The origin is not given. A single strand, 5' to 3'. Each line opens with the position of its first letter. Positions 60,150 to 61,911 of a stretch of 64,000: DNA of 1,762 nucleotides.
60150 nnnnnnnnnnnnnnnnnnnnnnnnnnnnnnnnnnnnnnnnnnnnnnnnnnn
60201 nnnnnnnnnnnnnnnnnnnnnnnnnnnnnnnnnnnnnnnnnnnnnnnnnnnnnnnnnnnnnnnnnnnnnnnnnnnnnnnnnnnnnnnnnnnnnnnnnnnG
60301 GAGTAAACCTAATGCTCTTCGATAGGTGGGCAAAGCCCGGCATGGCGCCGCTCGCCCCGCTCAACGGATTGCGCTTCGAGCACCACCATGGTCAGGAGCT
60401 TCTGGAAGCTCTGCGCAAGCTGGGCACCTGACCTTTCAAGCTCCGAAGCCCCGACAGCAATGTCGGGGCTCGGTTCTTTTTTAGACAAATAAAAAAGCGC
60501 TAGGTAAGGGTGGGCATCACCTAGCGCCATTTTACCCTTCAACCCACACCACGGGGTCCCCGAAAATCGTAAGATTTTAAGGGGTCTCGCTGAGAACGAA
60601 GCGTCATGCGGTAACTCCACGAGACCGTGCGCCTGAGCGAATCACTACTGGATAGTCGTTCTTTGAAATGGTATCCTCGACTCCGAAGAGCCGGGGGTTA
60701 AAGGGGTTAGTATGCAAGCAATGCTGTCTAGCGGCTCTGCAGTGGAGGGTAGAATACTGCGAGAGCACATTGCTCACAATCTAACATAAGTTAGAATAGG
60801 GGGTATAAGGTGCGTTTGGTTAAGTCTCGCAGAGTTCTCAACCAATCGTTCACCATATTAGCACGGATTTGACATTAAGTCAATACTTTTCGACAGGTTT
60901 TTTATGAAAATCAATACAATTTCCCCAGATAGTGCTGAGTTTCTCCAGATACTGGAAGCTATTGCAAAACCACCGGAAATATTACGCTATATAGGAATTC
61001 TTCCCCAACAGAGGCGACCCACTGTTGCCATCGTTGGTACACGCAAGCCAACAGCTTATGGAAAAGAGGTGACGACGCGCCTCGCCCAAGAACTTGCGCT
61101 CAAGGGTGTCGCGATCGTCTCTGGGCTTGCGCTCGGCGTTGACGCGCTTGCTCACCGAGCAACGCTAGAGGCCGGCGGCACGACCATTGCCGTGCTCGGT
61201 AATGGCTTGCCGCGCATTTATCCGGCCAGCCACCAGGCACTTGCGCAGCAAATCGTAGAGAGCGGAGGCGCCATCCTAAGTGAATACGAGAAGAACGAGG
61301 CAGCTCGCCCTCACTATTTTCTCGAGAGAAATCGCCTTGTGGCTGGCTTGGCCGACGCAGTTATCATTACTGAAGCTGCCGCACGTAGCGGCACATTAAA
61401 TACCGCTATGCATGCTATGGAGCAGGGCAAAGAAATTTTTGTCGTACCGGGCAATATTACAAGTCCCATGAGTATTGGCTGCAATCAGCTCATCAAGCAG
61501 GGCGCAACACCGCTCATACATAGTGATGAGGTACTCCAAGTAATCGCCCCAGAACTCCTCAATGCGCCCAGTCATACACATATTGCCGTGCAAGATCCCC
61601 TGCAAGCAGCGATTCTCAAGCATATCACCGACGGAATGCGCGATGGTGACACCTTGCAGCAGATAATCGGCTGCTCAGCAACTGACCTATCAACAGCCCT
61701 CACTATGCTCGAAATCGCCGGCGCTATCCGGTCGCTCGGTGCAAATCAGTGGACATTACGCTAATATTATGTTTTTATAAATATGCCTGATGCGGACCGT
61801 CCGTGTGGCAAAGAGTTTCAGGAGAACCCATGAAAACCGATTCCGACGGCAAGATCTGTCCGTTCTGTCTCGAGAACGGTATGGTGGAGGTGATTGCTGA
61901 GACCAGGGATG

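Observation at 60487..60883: Orphan ~355-nt structured RNA with a consensus promoter and an intrinsic terminator, antisense to nothing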

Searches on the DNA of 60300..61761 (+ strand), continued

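Call 52: search_with_rna_model(model_id=R1, sources=[window, L001, L003, L008, L012, L013, L014, L015, L016, L017, L018, L019, L020, L021, L022, L023, L024, L025, L026, L027, L028, L029, L032, L033, L035, L037, L038, L039, L040, L042, L044, L046, L048, L049, L053, L054, L055, L056, L057, L059, L060, L061, L063, L085, L086, L088, L089, L092, L093, L095, L097, L101, L102, L103, L108, L110, L111, L112, L113, L114, L117, L118, L119, L120, L123, L124, L125, L126, L128, L130, L133, L135, L137, L138, L141, L142, L145, L146, L148, L150, L153, L160, L161, L163, L165, L166, L167, L173, L177, L181, L183, L187, L188, L191, L192, L194, L195, L196, L199, L204], make_alignment=true, max_evalue=0.01)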
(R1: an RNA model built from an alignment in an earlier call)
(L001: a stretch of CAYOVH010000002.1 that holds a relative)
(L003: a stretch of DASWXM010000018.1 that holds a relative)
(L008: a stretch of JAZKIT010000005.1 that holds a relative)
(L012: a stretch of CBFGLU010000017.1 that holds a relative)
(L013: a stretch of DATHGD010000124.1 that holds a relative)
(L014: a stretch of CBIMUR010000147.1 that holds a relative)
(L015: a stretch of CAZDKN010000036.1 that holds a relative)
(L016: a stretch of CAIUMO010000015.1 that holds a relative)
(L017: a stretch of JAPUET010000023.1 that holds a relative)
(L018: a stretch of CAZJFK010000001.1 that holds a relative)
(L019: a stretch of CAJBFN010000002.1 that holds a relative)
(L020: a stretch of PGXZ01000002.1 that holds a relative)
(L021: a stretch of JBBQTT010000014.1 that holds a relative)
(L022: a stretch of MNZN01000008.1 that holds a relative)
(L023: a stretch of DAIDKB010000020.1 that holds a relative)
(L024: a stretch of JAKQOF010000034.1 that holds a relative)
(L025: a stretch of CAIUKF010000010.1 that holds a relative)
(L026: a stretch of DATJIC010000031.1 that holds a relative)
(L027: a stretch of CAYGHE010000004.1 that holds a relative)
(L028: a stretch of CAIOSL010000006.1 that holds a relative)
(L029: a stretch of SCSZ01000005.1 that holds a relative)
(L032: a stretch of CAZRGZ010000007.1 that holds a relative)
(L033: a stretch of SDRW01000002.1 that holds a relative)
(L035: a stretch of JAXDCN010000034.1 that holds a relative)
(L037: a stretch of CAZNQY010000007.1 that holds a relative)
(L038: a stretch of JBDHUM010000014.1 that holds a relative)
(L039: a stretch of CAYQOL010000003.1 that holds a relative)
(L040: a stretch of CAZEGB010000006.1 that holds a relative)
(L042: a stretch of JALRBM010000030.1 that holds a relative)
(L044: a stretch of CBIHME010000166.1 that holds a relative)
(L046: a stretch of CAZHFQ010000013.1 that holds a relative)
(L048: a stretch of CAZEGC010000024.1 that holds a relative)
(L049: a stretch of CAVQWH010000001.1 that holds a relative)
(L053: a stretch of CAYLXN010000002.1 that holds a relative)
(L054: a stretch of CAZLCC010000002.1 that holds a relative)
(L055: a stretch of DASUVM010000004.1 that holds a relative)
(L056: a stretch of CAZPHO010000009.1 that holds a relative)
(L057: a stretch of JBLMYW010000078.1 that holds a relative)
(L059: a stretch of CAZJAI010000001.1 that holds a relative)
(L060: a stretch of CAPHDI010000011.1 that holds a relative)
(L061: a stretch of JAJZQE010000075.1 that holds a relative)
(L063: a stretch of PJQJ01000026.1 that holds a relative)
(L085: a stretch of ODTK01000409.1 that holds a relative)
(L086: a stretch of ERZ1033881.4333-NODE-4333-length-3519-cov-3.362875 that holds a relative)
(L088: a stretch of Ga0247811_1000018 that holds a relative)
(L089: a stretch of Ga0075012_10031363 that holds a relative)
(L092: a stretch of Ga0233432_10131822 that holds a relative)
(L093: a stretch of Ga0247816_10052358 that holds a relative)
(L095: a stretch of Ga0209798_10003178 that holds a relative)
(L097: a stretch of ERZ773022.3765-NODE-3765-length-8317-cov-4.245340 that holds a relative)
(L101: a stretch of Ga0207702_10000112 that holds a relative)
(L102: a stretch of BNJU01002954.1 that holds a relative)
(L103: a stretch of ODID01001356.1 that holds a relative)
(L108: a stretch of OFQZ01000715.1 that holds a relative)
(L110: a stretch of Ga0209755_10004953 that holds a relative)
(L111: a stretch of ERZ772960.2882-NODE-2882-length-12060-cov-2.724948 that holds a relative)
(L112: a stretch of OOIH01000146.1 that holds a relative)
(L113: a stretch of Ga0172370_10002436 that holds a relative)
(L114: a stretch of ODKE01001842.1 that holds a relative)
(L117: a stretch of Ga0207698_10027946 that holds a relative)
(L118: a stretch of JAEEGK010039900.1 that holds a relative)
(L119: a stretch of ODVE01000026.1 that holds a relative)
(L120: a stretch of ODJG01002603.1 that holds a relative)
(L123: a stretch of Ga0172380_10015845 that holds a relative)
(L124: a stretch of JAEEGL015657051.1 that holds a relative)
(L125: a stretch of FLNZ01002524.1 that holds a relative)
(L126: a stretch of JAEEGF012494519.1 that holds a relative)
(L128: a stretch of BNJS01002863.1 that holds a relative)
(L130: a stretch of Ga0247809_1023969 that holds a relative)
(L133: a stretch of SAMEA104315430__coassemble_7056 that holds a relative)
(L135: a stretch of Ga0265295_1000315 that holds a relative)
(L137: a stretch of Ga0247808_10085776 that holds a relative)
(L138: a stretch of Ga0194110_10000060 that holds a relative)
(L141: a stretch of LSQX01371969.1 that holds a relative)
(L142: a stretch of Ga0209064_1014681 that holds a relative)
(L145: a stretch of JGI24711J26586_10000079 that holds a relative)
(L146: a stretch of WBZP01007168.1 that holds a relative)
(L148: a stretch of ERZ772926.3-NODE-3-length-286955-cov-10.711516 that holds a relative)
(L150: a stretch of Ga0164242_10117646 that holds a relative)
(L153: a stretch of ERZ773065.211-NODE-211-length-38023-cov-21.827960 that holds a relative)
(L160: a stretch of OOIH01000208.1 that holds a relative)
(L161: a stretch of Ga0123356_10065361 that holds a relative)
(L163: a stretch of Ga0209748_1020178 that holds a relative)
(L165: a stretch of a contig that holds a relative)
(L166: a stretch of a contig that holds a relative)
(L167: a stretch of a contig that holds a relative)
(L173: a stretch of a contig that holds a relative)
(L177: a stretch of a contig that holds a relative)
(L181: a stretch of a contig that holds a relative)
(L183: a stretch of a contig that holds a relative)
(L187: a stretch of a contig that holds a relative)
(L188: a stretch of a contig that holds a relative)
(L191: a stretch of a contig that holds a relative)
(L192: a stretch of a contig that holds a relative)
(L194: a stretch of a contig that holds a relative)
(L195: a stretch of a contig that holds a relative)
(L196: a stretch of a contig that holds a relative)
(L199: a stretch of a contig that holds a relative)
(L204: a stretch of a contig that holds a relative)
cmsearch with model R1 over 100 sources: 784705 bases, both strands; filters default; matches with E-value up to 0.01: 100.
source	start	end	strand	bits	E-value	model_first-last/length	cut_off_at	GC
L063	3258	3371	-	122.1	1.1e-29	1-113/113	no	0.54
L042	3699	3812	-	120.4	3.1e-29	1-113/113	no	0.55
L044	180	290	-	118.5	1e-28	1-113/113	no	0.59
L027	3683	3794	-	117.2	2.4e-28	1-113/113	no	0.54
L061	1984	2096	-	116.4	3.8e-28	1-113/113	no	0.56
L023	3699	3811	-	116.4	3.8e-28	1-113/113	no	0.56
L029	1875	1990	-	114.2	1.4e-27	1-113/113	no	0.52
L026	21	133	-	114.2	1.5e-27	1-113/113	no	0.57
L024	652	768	-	113.7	1.9e-27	1-113/113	no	0.51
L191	1200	1312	-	112.5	4e-27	1-113/113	no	0.55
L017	3675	3786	-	111.4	8.1e-27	1-113/113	no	0.57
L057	3676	3787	-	111.4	8.1e-27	1-113/113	no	0.57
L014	991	1104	-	111.3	8.6e-27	1-113/113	no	0.62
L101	1712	1826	+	111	1e-26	1-113/113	no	0.59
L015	1803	1919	-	110.8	1.1e-26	1-113/113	no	0.55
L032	3534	3650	-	110.6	1.3e-26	1-113/113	no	0.57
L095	7547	7661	-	110.3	1.6e-26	1-113/113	no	0.53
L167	861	978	-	109.9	1.9e-26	1-113/113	no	0.57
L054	3692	3808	-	109.6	2.4e-26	1-113/113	no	0.54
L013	1413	1526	-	108.1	6.1e-26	1-113/113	no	0.6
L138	1556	1670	-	107.6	8.3e-26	1-113/113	no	0.57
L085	906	1017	-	107.1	1.1e-25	1-113/113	no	0.55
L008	3692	3804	-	107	1.2e-25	1-113/113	no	0.58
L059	3592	3722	-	106.8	1.3e-25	1-113/113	no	0.53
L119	5748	5869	-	106.7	1.4e-25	1-113/113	no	0.55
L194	1135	1248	+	106.3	1.9e-25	1-113/113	no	0.56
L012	3697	3809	-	106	2.2e-25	1-113/113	no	0.61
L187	4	138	-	106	2.2e-25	1-113/113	no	0.58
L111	1628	1741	+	105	4e-25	1-113/113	no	0.57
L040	3683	3797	-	104.9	4.4e-25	1-113/113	no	0.55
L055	3618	3732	-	104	7.5e-25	1-113/113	no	0.54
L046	3683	3796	-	104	7.6e-25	1-113/113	no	0.52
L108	8830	8946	+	103.2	1.2e-24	1-113/113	no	0.54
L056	3684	3817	-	102.6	1.7e-24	1-113/113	no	0.52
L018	3484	3621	-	102.2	2.2e-24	1-113/113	no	0.54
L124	3686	3814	+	101.9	2.7e-24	1-113/113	no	0.57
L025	3623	3737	-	101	4.7e-24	1-113/113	no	0.51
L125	6585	6710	+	100.8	5.3e-24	1-113/113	no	0.59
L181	6497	6612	+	100.6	5.9e-24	1-113/113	no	0.5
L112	2241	2366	+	100.1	8e-24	1-113/113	no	0.59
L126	2136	2260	-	100.1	8.3e-24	1-113/113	no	0.54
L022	3521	3634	-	99.5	1.1e-23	1-113/113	no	0.51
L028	3677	3796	-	99.4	1.3e-23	1-113/113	no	0.55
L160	1318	1446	+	99.4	1.3e-23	1-113/113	no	0.62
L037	3674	3788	-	99.3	1.4e-23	1-113/113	no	0.56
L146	4500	4636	-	98.8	1.8e-23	1-113/113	no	0.54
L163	2372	2485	-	98.4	2.2e-23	1-113/113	no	0.54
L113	11402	11518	+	97.7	3.4e-23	1-113/113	no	0.54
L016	184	299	-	97.7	3.5e-23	1-113/113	no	0.51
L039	3694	3807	-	97.3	4.6e-23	1-113/113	no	0.55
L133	2722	2844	+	97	5.4e-23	1-113/113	no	0.57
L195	3042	3167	+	96.7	6.4e-23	1-113/113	no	0.61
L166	1159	1285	-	96.1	9.5e-23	1-113/113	no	0.57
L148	2906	3033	-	96.1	9.6e-23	1-113/113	no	0.55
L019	3683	3794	-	95.5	1.4e-22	1-113/113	no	0.56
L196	6776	6900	-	95.4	1.4e-22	1-113/113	no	0.55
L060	3623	3750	-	94.9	1.9e-22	1-113/113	no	0.61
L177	9526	9655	+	94.4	2.7e-22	1-113/113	no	0.56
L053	3695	3828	-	93.6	4.3e-22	1-113/113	no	0.53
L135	335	456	+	93.4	4.8e-22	1-113/113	no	0.56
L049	3686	3810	-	93.1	5.8e-22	1-113/113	no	0.58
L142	417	545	-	93.1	6e-22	1-113/113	no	0.6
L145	899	1028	+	92.8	7.3e-22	1-113/113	no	0.57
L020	3698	3810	-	92.7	7.5e-22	1-113/113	no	0.54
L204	10320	10445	+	91.5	1.5e-21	1-113/113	no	0.56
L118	728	855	+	90.7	2.5e-21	1-113/113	no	0.52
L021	3681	3795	-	89.9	4.3e-21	1-113/113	no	0.5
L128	3055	3180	-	87.9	1.4e-20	1-113/113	no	0.54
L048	3638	3759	-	87.4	1.9e-20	1-113/113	no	0.53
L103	2240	2353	-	87.2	2.2e-20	1-113/113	no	0.51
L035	1223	1337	-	85.5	6.1e-20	1-113/113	no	0.51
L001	3628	3799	-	72.6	1.6e-16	1-113/113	no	0.5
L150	1700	1866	-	72.4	1.9e-16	1-113/113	no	0.53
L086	687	815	-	71.7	2.9e-16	1-113/113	no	0.54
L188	1753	1884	+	70.8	5.1e-16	1-113/113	no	0.54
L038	1674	1855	-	69.3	1.3e-15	1-113/113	no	0.49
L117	2768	2887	+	69.1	1.4e-15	1-113/113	no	0.52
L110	8661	8803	+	68.6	2e-15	1-113/113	no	0.57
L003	3627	3800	-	68.1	2.6e-15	1-113/113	no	0.52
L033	3613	3734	-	67.7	3.4e-15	1-113/113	no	0.55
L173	329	444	+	67.4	4.2e-15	1-113/113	no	0.52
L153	4230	4408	+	67.1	5e-15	1-113/113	no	0.48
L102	11941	12119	+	66.8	5.8e-15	1-113/113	no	0.48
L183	1445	1623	-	66.6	6.5e-15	1-113/113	no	0.52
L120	4508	4688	-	66.4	7.4e-15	1-113/113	no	0.51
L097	2722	2903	+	65.8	1.1e-14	1-113/113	no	0.5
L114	6956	7141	-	65.5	1.3e-14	1-113/113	no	0.53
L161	2800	2935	-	64.8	2e-14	1-113/113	no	0.57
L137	925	1143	-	63.2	5.4e-14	1-113/113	no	0.47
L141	1053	1175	+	62.3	9.4e-14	1-113/113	no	0.53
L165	3261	3365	+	61.6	1.4e-13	1-113/113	no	0.57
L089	895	1019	+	60.6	2.6e-13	1-113/113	no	0.53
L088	3000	3123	+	57.4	1.8e-12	1-113/113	no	0.51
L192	3745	3870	-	56.9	2.5e-12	1-113/113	no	0.52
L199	686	851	+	56.9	2.5e-12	1-113/113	no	0.53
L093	1282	1406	-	54.1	1.4e-11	1-113/113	no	0.5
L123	1296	1408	-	53.4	2.2e-11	1-113/113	no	0.55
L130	1239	1333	+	53.3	2.3e-11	1-113/113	no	0.51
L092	492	570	+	51.8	5.6e-11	1-113/113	no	0.54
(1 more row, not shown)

Alignment A3: 100 matches aligned to the model, 421 columns, each read 5' to 3' on its own strand. Consensus structure (alignment columns), stored with it:
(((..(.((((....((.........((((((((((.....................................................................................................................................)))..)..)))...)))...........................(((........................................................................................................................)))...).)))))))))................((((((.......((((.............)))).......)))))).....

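Call 57: build_rna_model(alignment_id=A4, structure=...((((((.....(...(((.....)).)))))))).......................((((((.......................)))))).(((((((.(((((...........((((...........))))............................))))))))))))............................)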
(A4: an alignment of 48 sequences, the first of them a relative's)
Model R2 built from alignment A4 (48 sequences, 207 columns); structure: as given.
model positions 147; base pairs 32; branch points 2; effective number of sequences 1.94; information 0.59 bits per position. Calibrated on 0.2 Mb of random sequence (short: E-values are rough).
structure used (alignment columns):
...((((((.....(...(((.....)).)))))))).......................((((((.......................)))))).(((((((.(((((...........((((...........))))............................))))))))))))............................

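Call 58: search_with_rna_model(model_id=R2, sources=[window, L001, L003, L008, L012, L013, L014, L015, L016, L017, L018, L019, L020, L021, L022, L023, L024, L025, L026, L027, L028, L029, L032, L033, L035, L037, L038, L039, L040, L042, L044, L046, L048, L049, L053, L054, L055, L056, L057, L059, L060, L061, L063, L085, L086, L088, L089, L092, L093, L095, L097, L101, L102, L103, L108, L110, L111, L112, L113, L114, L117, L118, L119, L120, L123, L124, L125, L126, L128, L130, L133, L135, L137, L138, L141, L142, L145, L146, L148, L150, L153, L160, L161, L163, L165, L166, L167, L173, L177, L181, L183, L187, L188, L191, L192, L194, L195, L196, L199, L204], make_alignment=true, max_evalue=0.01)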
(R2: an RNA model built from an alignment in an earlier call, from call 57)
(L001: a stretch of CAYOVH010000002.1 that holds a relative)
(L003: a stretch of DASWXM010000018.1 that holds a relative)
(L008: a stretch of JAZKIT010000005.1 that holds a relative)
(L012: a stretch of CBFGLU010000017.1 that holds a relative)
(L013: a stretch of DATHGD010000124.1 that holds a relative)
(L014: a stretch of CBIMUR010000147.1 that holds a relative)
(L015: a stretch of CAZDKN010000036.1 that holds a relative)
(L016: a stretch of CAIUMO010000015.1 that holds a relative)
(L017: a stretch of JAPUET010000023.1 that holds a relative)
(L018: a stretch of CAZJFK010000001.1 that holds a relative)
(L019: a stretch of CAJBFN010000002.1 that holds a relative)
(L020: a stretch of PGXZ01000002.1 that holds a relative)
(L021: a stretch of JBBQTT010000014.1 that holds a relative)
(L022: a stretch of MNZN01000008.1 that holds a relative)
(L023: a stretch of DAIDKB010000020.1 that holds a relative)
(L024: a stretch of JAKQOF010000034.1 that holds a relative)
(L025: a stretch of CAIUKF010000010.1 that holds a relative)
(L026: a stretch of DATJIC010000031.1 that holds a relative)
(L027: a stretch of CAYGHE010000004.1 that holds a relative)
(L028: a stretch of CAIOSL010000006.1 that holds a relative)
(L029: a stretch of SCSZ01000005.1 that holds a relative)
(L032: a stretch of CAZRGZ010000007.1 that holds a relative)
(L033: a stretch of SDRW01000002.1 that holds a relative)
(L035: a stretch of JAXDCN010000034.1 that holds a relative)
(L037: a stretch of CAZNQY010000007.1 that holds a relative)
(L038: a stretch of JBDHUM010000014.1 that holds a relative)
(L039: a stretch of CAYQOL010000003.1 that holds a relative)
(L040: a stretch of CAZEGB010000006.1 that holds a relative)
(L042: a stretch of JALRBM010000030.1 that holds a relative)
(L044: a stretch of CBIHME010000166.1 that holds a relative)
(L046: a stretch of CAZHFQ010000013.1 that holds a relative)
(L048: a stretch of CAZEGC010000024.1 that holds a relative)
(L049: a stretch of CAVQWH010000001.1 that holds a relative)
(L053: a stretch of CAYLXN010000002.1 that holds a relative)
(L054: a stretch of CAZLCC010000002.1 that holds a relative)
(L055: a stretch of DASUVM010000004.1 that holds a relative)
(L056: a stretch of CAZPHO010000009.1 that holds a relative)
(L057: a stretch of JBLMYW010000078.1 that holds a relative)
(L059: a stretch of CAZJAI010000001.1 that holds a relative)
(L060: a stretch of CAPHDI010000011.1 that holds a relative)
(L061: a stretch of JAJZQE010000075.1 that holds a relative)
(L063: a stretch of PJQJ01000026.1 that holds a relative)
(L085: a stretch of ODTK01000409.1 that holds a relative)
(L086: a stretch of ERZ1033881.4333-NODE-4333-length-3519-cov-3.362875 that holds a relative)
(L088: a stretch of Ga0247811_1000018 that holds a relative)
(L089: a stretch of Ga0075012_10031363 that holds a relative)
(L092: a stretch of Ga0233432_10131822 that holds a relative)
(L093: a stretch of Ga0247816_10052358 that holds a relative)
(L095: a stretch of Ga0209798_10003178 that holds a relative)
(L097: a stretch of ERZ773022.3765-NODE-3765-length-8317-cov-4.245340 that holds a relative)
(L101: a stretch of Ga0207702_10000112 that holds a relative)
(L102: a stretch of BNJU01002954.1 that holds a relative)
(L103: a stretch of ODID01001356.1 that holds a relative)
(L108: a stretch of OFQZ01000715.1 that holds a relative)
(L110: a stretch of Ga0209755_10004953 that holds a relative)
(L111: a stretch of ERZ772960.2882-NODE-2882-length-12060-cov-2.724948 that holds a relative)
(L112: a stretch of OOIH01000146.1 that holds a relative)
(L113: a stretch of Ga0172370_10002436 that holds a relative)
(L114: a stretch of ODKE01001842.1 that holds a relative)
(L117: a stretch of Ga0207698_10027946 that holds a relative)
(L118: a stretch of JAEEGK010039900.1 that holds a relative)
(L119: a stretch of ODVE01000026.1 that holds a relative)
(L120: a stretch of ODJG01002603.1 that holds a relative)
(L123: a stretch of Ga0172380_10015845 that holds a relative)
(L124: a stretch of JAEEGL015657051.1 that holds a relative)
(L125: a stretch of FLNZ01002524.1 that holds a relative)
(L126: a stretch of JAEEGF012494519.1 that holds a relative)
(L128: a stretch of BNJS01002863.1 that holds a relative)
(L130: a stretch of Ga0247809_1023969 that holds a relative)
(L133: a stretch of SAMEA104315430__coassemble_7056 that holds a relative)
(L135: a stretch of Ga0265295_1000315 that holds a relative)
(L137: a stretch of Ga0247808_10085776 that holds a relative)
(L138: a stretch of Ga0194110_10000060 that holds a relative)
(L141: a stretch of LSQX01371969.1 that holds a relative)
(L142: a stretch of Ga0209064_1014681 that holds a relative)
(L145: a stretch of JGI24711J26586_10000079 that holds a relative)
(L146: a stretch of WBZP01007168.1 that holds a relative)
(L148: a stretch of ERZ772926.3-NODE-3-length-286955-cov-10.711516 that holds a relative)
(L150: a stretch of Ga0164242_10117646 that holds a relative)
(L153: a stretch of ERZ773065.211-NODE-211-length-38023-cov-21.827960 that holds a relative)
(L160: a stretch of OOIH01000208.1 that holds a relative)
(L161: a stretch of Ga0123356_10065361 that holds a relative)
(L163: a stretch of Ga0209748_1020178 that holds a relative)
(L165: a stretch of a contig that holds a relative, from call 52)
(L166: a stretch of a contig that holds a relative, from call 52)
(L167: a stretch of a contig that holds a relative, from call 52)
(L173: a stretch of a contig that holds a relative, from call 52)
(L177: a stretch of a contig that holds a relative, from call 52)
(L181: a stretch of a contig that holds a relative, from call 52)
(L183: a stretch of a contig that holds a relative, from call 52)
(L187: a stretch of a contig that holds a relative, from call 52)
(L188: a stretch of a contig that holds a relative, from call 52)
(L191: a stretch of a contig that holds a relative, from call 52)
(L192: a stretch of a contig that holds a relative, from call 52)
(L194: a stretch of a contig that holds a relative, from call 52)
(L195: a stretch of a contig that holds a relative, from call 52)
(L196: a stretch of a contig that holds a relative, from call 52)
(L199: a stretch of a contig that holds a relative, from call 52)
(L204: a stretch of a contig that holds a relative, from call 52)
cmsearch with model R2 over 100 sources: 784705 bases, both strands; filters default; matches with E-value up to 0.01: 84.
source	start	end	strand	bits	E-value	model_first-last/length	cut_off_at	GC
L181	6350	6506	+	155.8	5.3e-34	1-147/147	no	0.34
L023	3802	3945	-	155.3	7e-34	1-147/147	no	0.38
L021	3786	3944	-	153.6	1.7e-33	1-147/147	no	0.33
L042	3803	3945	-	152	4e-33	1-147/147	no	0.4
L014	1095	1238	-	151.4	5.7e-33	1-147/147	no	0.42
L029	1981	2126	-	151.1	6.5e-33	1-147/147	no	0.39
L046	3787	3945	-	150.1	1.1e-32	1-147/147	no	0.38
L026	124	269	-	147.2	5.5e-32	1-147/147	no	0.4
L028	3787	3945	-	147.1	5.8e-32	1-147/147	no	0.37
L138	1661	1805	-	146.7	7.5e-32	1-147/147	no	0.38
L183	1614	1760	-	146.6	7.6e-32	1-147/147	no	0.39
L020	3801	3945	-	146.6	7.8e-32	1-147/147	no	0.39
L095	7652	7796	-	145.6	1.3e-31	1-147/147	no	0.41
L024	759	917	-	145.5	1.4e-31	1-147/147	no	0.43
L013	1517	1661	-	144.8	2e-31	1-147/147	no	0.4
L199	515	657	+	144.3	2.7e-31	1-147/147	no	0.38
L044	281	424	-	144.1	3.1e-31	1-147/147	no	0.41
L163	2476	2635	-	142.8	6.1e-31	1-147/147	no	0.37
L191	1303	1450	-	142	9.3e-31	1-147/147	no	0.44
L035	1328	1486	-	141.8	1.1e-30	1-147/147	no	0.36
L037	3779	3944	-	141.6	1.2e-30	1-147/147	no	0.36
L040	3788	3946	-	141.2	1.4e-30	1-147/147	no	0.35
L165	3009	3177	+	136.6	1.8e-29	1-147/147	no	0.4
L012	3800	3945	-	136.2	2.2e-29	1-147/147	no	0.42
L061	2087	2262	-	135.5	3.2e-29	1-147/147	no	0.39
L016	290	440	-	135.2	3.7e-29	1-147/147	no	0.34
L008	3795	3945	-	134.3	6e-29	1-147/147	no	0.44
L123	1502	1651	-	133.2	1.1e-28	1-147/147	no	0.39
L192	3935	4090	-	132.9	1.3e-28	1-147/147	no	0.44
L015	1910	2080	-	132.6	1.5e-28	1-147/147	no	0.41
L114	7132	7272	-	132.5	1.7e-28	1-147/147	no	0.43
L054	3799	3945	-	132.3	1.8e-28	1-147/147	no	0.43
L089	673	825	+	132.2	1.9e-28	1-147/147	no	0.39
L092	255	404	+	132.1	2e-28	1-147/147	no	0.45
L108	8691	8839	+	130.1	6e-28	1-147/147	no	0.43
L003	3791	3945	-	129.6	7.7e-28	1-147/147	no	0.47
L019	3785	3945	-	128.1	1.8e-27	1-147/147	no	0.4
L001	3790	3945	-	128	1.9e-27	1-147/147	no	0.44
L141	834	1003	+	127.3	2.7e-27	1-147/147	no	0.34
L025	3728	3944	-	127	3.2e-27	1-147/147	no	0.35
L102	11810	11950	+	126.1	5.1e-27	1-147/147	no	0.41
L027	3785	3945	-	124.8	1.1e-26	1-147/147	no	0.38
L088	2771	2925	+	122.6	3.5e-26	1-147/147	no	0.44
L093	1477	1643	-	122.5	3.7e-26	1-147/147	no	0.44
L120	4679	4821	-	122.5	3.7e-26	1-147/147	no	0.4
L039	3798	3945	-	121.9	5.2e-26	1-147/147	no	0.39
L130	977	1139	+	121.8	5.5e-26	1-147/147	no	0.46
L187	129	287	-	119.2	2.2e-25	1-147/147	no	0.44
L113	11230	11411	+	118.8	2.8e-25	1-147/147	no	0.38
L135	176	344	+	118.6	3.1e-25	1-147/147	no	0.37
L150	1857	2039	-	118.5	3.3e-25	1-147/147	no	0.43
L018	3612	3769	-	118.4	3.4e-25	1-147/147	no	0.42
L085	1008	1153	-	117.8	4.7e-25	1-147/147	no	0.46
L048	3750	3893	-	117.8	4.7e-25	1-147/147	no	0.48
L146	4627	4794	-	116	1.3e-24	1-147/147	no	0.41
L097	2593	2731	+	114.9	2.3e-24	1-147/147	no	0.39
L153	4098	4239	+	112.4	9e-24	1-147/147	no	0.39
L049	3801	3944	-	107.9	1e-22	1-147/147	no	0.4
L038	1846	2016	-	106.7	2e-22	1-147/147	no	0.42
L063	3362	3522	-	105.4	4.1e-22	1-147/147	no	0.42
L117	2551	2706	+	103.7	1e-21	1-147/147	no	0.47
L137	1134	1312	-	95.9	6.8e-20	1-147/147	no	0.39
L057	3778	3944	-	95.7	7.8e-20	1-147/147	no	0.46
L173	69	251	+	93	3.3e-19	1-147/147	no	0.38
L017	3777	3944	-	92.5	4.4e-19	1-147/147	no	0.43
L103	2344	2516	-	91.4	7.9e-19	1-147/147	no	0.46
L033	3776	3946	-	90.5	1.3e-18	1-147/147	no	0.4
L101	1551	1721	+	87.1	8.1e-18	1-147/147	no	0.44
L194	977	1144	+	86.9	9.1e-18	1-147/147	no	0.41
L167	969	1131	-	86.9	9.2e-18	1-147/147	no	0.43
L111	1461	1637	+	86.5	1.1e-17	1-147/147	no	0.46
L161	2926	3105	-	61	1.1e-11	1-147/147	no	0.45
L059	3713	3934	-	60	2e-11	1-147/147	no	0.54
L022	3625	3756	-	59.2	3e-11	1-147/147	no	0.33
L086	806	956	-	54.1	4.9e-10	1-147/147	no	0.46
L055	3723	3941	-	53.6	6.5e-10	1-147/147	no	0.4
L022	3854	3945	-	47.6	1.7e-08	1-147/147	no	0.4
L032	3804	3945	-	42.7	2.4e-07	1-147/147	no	0.42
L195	2918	3051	+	41.4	4.8e-07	1-147/147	no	0.48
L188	1621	1762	+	35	1.5e-05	1-147/147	no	0.37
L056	3808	3934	-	34.6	2e-05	1-147/147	no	0.39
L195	2740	2843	+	30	0.00024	1-147/147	no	0.43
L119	5860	5982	-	28.7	0.00049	1-147/147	no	0.37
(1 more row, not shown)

Alignment A5: 84 matches aligned to the model, 349 columns, each read 5' to 3' on its own strand. Consensus structure (alignment columns), stored with it:
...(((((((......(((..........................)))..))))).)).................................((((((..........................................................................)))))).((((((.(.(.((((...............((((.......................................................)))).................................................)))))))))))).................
